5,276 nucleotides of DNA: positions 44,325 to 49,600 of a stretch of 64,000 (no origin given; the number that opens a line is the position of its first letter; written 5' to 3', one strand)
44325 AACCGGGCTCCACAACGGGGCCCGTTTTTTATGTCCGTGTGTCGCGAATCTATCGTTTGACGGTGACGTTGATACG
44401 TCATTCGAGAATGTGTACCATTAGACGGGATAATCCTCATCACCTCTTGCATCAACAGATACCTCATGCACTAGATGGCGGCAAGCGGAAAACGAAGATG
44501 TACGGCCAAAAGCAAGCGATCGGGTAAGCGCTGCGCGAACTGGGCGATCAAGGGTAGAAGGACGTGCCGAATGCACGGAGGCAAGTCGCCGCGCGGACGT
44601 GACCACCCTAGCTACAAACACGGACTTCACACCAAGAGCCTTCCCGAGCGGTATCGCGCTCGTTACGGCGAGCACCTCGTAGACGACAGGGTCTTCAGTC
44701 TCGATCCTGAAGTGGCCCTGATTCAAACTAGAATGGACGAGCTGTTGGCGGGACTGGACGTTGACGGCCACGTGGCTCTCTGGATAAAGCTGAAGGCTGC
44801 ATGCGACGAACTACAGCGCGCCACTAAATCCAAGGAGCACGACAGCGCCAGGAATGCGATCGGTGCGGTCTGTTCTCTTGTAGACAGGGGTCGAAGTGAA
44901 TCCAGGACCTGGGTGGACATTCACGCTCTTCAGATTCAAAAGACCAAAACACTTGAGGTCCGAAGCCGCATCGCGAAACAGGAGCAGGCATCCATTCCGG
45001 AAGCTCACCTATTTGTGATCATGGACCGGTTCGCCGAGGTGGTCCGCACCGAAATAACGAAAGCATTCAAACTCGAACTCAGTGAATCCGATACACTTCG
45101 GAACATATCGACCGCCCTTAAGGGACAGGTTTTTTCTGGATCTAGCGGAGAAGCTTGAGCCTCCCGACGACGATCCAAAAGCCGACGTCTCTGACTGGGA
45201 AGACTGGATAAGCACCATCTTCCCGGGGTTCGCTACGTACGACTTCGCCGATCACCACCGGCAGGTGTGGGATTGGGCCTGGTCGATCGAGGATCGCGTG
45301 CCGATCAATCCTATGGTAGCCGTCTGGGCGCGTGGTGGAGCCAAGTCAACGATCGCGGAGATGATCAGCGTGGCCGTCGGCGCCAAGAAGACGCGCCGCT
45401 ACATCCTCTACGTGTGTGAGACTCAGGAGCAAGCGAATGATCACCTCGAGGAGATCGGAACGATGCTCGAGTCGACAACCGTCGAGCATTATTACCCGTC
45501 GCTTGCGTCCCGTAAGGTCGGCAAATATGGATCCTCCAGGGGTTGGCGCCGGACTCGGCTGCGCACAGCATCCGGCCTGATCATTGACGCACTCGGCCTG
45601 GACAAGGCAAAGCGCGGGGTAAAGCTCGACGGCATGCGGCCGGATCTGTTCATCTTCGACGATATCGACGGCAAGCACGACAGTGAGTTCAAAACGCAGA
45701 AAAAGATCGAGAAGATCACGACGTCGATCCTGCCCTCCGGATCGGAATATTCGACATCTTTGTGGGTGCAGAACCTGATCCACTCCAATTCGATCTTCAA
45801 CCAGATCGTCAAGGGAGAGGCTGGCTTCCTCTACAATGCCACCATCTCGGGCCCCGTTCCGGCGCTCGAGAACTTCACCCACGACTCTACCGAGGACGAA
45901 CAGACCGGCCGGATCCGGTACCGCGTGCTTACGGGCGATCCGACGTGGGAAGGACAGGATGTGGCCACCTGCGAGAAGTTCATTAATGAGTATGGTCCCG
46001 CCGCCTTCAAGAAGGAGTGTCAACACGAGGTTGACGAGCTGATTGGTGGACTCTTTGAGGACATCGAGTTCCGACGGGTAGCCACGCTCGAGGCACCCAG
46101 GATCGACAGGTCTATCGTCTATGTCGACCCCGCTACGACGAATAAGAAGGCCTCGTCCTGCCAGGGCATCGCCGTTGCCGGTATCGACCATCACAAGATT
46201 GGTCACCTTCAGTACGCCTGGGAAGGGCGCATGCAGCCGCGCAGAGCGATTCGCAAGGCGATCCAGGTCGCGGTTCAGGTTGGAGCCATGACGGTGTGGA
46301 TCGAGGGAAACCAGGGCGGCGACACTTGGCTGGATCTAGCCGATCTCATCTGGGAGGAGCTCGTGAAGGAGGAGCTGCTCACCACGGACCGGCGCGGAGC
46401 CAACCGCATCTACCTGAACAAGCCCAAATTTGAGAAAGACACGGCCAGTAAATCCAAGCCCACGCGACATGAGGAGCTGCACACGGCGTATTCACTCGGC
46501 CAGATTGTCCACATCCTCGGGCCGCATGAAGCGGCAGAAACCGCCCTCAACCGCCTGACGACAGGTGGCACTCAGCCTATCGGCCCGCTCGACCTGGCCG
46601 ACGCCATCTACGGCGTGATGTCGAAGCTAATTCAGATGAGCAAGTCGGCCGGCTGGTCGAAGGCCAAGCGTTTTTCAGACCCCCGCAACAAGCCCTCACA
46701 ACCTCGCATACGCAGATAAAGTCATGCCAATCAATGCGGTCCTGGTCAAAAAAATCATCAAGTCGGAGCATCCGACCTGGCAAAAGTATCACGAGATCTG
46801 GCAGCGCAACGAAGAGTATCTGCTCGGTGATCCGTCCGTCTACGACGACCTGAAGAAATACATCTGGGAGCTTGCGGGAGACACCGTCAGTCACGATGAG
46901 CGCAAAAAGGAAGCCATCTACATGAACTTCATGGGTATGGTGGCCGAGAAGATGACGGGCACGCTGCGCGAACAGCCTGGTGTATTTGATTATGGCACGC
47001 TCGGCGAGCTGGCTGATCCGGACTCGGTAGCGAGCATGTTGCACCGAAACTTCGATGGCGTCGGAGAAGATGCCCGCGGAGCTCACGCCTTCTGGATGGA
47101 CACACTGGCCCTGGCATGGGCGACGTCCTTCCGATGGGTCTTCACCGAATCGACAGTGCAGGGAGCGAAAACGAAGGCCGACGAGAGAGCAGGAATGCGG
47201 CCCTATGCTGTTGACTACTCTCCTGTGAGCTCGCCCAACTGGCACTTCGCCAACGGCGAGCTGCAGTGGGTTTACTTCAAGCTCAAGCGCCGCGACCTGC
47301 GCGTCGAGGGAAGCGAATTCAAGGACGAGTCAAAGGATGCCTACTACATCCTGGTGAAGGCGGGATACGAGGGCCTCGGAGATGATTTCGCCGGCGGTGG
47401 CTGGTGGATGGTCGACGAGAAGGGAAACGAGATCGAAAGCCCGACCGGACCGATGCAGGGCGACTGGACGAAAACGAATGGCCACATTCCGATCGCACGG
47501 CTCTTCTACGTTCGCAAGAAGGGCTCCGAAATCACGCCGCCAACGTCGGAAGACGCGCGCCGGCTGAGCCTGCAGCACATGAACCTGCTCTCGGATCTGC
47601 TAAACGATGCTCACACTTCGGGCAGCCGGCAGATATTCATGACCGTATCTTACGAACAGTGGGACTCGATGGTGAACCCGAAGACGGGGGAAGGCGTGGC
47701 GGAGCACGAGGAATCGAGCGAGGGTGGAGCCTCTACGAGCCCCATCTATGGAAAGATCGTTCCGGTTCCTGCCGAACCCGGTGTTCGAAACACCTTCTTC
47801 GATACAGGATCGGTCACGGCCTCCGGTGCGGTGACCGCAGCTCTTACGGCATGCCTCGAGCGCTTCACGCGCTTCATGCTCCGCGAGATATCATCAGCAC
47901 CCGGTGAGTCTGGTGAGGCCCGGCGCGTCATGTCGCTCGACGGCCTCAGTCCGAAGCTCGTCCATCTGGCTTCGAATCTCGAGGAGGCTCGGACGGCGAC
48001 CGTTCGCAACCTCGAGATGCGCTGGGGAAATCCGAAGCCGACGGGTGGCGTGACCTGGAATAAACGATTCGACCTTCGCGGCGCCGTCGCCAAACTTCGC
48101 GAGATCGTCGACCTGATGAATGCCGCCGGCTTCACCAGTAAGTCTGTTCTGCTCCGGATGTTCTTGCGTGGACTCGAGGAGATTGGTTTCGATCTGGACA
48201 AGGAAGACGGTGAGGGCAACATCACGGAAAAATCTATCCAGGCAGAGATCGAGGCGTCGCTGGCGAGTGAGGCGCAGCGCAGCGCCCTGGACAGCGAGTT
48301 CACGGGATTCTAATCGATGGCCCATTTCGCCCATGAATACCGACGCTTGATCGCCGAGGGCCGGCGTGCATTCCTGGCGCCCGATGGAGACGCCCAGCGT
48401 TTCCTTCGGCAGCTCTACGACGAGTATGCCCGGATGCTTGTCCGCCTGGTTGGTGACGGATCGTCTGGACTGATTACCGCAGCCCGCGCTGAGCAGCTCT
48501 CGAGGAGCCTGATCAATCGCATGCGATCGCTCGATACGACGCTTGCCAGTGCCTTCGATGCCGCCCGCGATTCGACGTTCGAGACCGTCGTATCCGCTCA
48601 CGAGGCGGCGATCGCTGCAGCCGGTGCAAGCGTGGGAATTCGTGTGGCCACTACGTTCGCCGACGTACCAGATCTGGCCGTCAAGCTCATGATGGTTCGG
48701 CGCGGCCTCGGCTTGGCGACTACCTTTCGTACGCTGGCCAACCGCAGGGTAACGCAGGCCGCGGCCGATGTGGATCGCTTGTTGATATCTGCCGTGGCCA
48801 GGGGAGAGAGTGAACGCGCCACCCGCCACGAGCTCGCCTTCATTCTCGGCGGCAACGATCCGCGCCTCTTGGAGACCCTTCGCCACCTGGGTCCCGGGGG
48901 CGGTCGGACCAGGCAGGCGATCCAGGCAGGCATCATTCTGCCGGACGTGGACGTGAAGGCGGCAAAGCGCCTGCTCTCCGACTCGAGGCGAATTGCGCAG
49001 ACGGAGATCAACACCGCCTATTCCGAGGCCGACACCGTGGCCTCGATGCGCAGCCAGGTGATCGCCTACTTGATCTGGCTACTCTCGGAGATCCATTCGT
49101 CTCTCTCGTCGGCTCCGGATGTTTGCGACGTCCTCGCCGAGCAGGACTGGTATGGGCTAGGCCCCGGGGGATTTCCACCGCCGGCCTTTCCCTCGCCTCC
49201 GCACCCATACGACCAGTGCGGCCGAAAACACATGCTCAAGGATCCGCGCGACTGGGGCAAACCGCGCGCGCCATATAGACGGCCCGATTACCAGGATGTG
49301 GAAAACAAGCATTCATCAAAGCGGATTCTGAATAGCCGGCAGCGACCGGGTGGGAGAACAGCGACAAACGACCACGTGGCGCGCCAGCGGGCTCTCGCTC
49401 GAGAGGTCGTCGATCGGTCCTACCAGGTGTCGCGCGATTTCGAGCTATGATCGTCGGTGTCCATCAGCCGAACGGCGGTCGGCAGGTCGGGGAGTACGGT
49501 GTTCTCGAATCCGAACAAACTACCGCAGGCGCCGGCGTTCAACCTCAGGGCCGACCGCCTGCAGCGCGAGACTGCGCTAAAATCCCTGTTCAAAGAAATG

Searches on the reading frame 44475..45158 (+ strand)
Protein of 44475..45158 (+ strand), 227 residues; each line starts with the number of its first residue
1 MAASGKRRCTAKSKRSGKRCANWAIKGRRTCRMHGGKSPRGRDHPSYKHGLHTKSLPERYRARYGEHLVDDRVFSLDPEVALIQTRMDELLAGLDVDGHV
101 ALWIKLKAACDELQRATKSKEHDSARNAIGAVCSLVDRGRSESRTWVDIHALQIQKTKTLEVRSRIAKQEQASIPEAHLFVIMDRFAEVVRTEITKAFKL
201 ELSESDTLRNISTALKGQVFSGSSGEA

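Call 3: search_protein_families(library=pfam, proteins=[window:44475-45158:+], max_evalue=1)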
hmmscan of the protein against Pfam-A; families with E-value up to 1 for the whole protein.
window:44475-45158:+ (227 aa): 1 family
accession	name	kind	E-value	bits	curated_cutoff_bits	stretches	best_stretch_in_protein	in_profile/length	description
PF21702.3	GLGE_C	-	0.11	13.2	27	1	119-187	13-79/87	GLGE, C-terminal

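Call 5: search_protein_families(library=phrogs, proteins=[window:44475-45158:+], max_evalue=0.1)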
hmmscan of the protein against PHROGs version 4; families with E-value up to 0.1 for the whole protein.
window:44475-45158:+ (227 aa): 3 families
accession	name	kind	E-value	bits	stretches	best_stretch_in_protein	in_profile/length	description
phrog_3678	-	unknown function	2.6e-07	31.7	1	3-40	7-43/213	-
phrog_6177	-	unknown function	0.0028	18.2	1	9-51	64-105/224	-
phrog_10899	-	head and packaging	0.0099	15.8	1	3-37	85-118/443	terminase small subunit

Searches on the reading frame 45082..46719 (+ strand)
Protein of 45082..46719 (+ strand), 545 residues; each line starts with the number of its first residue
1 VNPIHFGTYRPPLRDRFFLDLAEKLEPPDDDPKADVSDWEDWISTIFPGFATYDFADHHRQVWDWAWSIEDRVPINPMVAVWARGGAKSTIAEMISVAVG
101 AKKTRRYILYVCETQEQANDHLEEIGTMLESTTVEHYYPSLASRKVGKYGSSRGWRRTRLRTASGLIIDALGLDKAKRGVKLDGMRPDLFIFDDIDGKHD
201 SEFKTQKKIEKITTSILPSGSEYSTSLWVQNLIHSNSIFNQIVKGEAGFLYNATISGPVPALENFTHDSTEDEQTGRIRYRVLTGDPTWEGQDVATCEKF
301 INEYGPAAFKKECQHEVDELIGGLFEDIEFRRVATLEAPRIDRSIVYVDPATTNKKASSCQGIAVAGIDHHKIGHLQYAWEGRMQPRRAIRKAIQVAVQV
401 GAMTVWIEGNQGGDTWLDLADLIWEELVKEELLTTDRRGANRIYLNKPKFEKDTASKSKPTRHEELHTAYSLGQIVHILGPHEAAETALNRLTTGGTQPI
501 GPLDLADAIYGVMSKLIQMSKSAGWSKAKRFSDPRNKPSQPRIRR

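Call 3: search_protein_families(library=pfam, proteins=[window:45082-46719:+], max_evalue=1)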
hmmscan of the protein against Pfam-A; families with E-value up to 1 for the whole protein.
window:45082-46719:+ (545 aa): 2 families
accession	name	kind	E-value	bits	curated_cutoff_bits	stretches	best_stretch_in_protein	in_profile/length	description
PF02499.21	DNA_pack_C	-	0.061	12.7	22.8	1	345-371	137-163/349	Probable DNA packing protein, C-terminus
PF03489.22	SapB_2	-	0.31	11.7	21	0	296-308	2-14/34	Saposin-like type B, region 2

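Call 5: search_protein_families(library=phrogs, proteins=[window:45082-46719:+], max_evalue=0.1)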
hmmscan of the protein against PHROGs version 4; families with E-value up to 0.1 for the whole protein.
window:45082-46719:+ (545 aa): 3 families
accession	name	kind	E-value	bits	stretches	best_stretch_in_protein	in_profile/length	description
phrog_38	-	head and packaging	7.6e-39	135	1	35-530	269-718/760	terminase large subunit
phrog_14112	-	unknown function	0.0053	17.2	1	79-201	106-226/247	-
phrog_3969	-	unknown function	0.094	13.6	0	281-298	11-28/38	-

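Call 53: find_related_loci(query=window:45082-46719:+, collection=genome_contigs, flank=10000)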
Query window:45082-46719:+ (545 aa) in genome_contigs; peptide patterns used: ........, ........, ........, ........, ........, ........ (x = any residue, [..] = any of these).
28 stretches matched a pattern; 2 encode a relative of the query (tblastn E <= 1e-3); 2 distinct loci.
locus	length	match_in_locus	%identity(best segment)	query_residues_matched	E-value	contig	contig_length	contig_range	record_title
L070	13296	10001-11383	40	31-508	5e-113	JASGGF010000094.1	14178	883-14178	MAG: Thermomicrobiales bacterium isolate 5H213 JMF-2111-06-0005.hyb.bin.213_93, whole genome shotgun sequence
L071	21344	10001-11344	35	39-490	1e-81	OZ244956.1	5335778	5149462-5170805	MAG: Rhodothermales bacterium isolate 15077258-f85a-4161-b90e-b328002e090c genome assembly, chromosome: 1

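Call 54: find_related_loci(query=window:45082-46719:+, collection=viral_contigs, flank=10000)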
Query window:45082-46719:+ (545 aa) in viral_contigs; peptide patterns used: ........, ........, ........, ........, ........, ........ (x = any residue, [..] = any of these).
11 stretches matched a pattern; 8 encode a relative of the query (tblastn E <= 1e-3); 8 distinct loci.
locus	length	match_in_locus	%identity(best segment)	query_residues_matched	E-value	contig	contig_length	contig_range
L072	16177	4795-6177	44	37-510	2e-124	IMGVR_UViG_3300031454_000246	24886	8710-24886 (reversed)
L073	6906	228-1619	42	30-510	1e-116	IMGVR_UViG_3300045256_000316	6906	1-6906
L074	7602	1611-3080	39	42-542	4e-112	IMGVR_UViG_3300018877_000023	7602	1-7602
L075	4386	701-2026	39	21-478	3e-101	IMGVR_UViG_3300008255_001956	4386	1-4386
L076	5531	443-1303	47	38-324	9e-87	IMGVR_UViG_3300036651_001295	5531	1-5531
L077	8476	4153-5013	47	38-324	9e-87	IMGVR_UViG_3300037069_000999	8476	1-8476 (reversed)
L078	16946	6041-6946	44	35-336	2e-85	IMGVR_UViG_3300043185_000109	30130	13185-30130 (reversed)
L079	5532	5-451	46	176-324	1e-37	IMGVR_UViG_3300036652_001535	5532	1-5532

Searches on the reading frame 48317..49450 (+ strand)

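Call 102: search_protein_families(library=phrogs, proteins=[window:48317-49450:+], max_evalue=0.001)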
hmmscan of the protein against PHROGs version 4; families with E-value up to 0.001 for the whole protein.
window:48317-49450:+ (377 aa): 2 families
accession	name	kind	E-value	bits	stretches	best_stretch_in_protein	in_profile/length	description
phrog_1657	-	head and packaging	1.3e-16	61.8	1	5-303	12-295/337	head morphogenesis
phrog_4728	-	head and packaging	0.00023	21.1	1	149-298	185-291/591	head morphogenesis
